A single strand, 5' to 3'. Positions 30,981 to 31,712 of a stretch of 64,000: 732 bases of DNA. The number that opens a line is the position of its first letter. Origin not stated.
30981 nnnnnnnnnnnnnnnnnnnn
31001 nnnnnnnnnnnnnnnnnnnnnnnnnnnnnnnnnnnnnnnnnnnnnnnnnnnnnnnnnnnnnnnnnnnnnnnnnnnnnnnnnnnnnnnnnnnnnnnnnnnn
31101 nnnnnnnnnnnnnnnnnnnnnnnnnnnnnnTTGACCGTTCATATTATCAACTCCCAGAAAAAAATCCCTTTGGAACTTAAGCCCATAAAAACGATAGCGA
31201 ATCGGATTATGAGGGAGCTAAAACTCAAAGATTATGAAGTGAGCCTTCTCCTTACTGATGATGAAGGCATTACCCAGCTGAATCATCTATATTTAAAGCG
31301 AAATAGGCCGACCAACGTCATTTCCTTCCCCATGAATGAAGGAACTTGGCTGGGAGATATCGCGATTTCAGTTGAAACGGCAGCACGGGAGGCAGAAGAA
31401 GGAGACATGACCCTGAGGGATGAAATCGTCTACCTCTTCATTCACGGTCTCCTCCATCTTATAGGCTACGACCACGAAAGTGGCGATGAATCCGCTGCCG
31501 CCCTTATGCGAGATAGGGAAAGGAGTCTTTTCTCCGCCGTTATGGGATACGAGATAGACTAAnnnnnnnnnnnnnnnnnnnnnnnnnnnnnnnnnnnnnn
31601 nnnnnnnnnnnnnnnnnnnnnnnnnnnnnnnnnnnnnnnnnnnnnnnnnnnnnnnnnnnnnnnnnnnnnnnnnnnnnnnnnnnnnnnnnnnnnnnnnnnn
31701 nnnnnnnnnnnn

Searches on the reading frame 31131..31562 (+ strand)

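Call 4: search_protein_families(library=pfam, proteins=[window:31131-31562:+])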
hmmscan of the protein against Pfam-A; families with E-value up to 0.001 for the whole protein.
window:31131-31562:+ (143 aa): 1 family
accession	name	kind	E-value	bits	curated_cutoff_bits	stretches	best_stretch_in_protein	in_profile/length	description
PF02130.23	YbeY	-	6.6e-34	117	25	1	19-135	11-127/129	Endoribonuclease YbeY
